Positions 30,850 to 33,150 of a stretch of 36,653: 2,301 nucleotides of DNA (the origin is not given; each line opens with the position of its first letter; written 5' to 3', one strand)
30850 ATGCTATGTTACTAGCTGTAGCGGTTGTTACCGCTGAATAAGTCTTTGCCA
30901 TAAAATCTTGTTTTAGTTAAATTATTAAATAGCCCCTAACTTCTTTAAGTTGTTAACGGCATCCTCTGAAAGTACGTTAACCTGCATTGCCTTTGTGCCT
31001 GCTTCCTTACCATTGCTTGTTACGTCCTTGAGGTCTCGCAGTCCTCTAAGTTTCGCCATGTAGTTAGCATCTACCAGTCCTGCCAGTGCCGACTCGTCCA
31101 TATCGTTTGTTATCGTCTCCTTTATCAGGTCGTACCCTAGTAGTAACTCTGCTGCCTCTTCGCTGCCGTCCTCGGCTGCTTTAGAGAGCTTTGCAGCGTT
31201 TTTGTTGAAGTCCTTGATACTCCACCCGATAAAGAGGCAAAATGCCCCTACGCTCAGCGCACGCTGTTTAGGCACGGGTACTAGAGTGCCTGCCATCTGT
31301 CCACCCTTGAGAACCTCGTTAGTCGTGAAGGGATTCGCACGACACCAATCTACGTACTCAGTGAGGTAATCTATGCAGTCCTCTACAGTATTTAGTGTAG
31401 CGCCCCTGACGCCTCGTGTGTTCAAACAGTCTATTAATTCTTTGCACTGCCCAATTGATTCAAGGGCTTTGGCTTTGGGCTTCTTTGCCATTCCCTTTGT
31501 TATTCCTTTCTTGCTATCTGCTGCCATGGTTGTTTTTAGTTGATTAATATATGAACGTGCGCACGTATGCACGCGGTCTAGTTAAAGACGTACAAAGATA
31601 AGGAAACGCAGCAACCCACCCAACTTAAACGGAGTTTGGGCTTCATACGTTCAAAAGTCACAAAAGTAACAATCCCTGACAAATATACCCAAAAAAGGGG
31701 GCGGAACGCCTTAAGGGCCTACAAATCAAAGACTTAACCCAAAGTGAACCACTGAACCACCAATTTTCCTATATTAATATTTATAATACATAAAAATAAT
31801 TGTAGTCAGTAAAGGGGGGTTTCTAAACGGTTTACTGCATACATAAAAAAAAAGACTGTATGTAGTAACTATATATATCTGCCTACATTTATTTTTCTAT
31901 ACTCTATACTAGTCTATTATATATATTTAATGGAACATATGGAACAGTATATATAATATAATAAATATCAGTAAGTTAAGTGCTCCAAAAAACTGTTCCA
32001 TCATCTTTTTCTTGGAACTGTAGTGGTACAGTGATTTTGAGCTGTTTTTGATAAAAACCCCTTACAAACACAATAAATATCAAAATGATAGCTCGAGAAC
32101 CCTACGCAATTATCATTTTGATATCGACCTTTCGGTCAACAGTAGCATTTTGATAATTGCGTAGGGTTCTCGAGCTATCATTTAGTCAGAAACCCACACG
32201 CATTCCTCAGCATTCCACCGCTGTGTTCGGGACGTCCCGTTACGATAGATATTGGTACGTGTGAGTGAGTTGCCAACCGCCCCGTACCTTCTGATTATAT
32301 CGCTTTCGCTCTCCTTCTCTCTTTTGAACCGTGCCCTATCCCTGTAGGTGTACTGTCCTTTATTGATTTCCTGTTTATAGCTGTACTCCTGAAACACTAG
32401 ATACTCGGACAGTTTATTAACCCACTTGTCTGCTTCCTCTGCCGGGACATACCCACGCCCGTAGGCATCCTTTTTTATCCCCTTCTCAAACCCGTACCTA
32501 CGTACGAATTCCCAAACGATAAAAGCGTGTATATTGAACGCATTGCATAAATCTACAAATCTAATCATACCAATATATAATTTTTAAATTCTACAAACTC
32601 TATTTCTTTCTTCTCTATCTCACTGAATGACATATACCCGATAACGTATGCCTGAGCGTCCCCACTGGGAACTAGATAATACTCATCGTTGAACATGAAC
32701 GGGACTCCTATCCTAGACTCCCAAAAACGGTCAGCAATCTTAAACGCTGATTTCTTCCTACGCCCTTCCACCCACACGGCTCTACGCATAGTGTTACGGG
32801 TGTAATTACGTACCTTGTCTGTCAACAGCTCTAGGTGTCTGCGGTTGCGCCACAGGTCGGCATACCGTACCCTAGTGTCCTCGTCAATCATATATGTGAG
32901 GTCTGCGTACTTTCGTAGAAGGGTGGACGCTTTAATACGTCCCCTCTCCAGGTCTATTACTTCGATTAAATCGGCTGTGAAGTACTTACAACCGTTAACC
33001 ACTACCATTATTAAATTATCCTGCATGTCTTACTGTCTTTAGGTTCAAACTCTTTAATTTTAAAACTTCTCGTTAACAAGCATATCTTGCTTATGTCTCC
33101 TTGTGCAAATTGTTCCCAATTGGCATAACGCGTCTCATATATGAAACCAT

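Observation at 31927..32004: Two paralogous 25-codon hydrophobic mini-ORFs hidden inside the boundary elements (type I toxin-like or small membrane peptides?)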

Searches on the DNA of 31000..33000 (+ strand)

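Call 6: search_dna_similar(query=window:31000-33000:+, collection=phages, mode=near)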
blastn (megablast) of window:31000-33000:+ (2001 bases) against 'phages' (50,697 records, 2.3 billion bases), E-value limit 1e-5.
Records with a match: 1; places in all: 1; records where one place covers at least 80% of the query: 0.
Best place of each record, by identity: 60-80% 1.
By first word of the organism name: Bacteroides 1.
By host as written in the record: Bacteroides salyersiae BSC162 1.
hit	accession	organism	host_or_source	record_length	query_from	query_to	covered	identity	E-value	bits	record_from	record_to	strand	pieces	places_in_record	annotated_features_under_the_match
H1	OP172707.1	Bacteroides phage BS162P3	Bacteroides salyersiae BSC162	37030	1344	1515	9%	76.1%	6e-14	86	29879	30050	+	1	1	hypothetical protein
